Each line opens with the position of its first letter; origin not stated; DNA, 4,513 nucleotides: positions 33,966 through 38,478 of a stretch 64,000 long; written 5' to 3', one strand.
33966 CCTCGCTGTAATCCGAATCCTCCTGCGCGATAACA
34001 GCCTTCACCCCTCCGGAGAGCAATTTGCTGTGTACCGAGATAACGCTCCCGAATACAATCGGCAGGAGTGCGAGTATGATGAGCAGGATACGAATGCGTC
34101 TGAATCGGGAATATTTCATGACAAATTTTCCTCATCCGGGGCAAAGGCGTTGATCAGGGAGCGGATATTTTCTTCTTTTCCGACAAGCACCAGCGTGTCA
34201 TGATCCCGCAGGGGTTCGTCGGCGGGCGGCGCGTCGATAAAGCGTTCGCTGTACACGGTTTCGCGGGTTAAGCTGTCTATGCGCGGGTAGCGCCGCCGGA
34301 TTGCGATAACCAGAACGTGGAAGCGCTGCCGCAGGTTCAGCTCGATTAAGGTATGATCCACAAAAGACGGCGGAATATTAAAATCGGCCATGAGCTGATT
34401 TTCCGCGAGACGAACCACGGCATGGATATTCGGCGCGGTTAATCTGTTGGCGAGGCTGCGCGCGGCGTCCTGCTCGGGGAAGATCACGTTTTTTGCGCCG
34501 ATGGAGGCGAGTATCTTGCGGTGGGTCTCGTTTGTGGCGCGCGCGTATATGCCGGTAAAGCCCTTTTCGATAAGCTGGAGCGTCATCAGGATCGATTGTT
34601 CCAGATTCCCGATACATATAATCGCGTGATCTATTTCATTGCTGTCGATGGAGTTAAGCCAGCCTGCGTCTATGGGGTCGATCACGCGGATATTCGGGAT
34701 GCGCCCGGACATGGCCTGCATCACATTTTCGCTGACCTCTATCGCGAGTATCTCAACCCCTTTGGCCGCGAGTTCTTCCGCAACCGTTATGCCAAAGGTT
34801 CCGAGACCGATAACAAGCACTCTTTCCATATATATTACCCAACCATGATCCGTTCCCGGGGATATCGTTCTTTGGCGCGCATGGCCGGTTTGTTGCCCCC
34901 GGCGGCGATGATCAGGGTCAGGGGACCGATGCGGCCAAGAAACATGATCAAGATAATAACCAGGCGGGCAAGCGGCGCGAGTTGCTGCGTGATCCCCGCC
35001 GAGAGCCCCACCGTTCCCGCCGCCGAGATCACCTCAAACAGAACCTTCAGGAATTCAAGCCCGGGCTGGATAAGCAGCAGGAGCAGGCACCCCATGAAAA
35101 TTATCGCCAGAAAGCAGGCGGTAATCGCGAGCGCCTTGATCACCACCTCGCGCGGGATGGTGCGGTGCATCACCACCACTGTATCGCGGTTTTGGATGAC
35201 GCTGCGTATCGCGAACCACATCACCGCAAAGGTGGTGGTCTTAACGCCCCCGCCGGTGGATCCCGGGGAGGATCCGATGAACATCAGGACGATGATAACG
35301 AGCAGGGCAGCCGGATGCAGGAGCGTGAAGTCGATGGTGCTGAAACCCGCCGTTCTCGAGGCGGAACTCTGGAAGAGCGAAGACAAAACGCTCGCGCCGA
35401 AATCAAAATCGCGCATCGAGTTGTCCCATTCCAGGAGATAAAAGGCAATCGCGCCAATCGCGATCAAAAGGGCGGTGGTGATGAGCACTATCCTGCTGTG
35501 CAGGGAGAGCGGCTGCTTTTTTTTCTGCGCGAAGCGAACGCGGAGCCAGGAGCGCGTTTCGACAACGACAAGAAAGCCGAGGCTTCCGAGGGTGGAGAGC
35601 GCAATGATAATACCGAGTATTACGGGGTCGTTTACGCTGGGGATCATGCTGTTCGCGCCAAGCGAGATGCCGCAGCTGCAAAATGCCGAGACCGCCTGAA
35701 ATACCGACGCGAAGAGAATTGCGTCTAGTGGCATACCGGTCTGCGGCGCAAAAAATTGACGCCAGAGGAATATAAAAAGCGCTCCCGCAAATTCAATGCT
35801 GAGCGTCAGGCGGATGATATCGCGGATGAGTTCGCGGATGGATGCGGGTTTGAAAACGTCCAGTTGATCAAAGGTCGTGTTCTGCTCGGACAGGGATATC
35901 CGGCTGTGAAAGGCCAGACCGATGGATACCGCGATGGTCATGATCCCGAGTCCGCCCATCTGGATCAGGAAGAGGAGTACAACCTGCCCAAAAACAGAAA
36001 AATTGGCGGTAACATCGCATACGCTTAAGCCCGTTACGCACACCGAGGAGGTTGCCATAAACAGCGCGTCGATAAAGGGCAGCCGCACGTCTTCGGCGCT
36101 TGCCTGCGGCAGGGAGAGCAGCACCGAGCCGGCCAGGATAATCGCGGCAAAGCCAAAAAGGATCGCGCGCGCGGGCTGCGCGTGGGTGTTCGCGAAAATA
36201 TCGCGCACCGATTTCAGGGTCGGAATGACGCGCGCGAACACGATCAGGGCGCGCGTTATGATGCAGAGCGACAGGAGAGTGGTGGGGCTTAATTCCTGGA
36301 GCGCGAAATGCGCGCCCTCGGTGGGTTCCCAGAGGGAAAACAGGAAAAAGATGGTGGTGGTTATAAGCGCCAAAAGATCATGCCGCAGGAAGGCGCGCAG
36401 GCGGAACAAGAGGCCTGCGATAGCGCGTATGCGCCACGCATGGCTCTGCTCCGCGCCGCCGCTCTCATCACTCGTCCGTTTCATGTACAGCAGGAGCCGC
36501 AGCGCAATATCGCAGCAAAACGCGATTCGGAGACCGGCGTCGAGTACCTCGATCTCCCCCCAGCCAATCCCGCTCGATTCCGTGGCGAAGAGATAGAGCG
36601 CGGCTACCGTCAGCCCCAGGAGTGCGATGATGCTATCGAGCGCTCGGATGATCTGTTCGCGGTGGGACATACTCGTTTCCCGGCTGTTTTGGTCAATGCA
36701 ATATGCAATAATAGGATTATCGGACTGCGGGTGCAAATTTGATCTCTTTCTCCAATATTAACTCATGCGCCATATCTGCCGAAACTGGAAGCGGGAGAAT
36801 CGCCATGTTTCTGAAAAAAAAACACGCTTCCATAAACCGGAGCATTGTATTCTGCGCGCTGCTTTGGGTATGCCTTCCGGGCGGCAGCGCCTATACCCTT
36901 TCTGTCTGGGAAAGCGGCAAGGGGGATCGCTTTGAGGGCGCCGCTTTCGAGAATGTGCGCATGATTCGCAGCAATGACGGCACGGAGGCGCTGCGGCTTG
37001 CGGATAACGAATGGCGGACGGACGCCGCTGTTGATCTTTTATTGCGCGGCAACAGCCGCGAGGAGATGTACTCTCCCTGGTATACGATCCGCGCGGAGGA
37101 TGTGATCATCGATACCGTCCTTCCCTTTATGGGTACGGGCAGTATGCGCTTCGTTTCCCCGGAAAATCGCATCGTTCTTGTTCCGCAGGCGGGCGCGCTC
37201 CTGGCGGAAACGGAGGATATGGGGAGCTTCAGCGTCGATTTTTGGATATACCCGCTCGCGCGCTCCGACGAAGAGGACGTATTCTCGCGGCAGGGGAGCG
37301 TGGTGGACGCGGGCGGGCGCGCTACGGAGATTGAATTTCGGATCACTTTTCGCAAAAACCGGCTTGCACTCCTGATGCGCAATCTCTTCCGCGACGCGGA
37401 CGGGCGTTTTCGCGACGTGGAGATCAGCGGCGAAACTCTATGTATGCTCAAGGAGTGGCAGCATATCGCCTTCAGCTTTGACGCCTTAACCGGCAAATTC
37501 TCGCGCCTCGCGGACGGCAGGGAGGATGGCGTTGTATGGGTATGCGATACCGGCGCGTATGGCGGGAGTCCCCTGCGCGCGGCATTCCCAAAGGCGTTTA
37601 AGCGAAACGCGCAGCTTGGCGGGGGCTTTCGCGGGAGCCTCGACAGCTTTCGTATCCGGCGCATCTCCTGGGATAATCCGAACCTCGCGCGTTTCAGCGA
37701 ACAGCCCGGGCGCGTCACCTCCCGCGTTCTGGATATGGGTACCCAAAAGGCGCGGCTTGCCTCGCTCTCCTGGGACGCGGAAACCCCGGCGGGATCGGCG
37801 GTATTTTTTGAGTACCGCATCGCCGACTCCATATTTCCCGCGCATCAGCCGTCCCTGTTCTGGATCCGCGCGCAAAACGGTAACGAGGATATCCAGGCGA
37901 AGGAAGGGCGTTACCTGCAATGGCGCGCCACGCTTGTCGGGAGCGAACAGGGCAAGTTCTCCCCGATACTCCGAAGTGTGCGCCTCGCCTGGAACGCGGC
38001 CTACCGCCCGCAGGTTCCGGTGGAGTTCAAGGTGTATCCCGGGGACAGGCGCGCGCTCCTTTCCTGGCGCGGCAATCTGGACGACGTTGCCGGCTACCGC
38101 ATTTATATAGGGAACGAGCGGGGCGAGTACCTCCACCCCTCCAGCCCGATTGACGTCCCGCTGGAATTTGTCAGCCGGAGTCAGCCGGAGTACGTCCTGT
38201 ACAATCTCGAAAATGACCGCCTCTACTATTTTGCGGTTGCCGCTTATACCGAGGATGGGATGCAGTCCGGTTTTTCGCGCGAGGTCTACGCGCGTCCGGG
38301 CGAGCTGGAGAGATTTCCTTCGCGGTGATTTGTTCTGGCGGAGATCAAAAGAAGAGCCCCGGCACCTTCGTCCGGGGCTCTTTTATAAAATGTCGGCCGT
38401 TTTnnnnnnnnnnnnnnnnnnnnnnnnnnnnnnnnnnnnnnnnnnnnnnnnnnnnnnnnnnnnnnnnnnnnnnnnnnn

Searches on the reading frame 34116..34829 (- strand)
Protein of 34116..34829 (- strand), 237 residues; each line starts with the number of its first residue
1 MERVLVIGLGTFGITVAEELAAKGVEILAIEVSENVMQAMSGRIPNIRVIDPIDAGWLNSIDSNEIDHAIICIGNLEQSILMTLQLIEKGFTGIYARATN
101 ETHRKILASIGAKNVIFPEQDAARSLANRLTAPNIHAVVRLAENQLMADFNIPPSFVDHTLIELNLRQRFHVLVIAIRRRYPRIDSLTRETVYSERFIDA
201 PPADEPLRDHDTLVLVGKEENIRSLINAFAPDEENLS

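Call 60: search_protein_families(library=ncbifam, proteins=[window:34116-34829:-], max_evalue=0.00001)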
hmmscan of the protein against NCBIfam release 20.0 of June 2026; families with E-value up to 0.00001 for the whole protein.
window:34116-34829:- (237 aa): 6 families
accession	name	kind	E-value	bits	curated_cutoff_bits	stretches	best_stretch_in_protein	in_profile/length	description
NF007043.0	PRK09496.3-6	equivalog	1.4e-13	50.5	384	1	2-179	232-409/445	Trk system potassium transporter TrkA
NF007039.0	PRK09496.3-2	equivalog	6.6e-11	41.7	293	1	3-179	230-409/446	Trk system potassium transporter TrkA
NF007034.0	PRK09496.2-1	subfamily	2.9e-08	33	344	0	2-131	228-359/445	Trk system potassium transporter TrkA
NF007041.0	PRK09496.3-4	equivalog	3.7e-08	32.5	386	1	3-180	2-185/450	Trk system potassium transporter TrkA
NF007033.0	PRK09496.1-5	equivalog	9.5e-07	28.2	338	1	3-180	2-185/449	Trk system potassium transporter TrkA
NF007037.0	PRK09496.2-4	equivalog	1.8e-06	27.1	445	0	2-84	238-322/454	Trk system potassium transporter TrkA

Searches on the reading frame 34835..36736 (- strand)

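Call 60: search_protein_families(library=ncbifam, proteins=[window:34835-36736:-], max_evalue=0.00001)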
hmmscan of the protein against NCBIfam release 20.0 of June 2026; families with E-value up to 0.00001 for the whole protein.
window:34835-36736:- (633 aa): 2 families
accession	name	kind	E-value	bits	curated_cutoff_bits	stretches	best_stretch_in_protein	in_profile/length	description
TIGR00933.1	2a38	subfamily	8.2e-93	311.6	331.15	1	206-602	1-391/391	TrkH family potassium uptake protein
TIGR00934.2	2a38euk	subfamily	2.1e-24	85.9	441.9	2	344-491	528-695/834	TRK family potassium/sodium uptake transporter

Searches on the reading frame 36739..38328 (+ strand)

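Call 60: search_protein_families(library=ncbifam, proteins=[window:36739-38328:+], max_evalue=0.00001)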
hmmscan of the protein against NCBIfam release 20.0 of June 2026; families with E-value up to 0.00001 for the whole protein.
window:36739-38328:+ (529 aa): 0 families

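Call 78: search_protein_families(library=pfam, proteins=[window:36739-38328:+], max_evalue=0.001)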
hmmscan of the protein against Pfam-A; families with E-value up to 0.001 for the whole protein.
window:36739-38328:+ (529 aa): 2 families
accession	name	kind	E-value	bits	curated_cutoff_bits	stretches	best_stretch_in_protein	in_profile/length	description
PF13385.13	Laminin_G_3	-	5.1e-08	33.6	27.6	1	162-306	17-140/151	Concanavalin A-like lectin/glucanases superfamily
PF00041.27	fn3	-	4.1e-05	24.2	25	1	436-517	13-82/84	Fibronectin type III domain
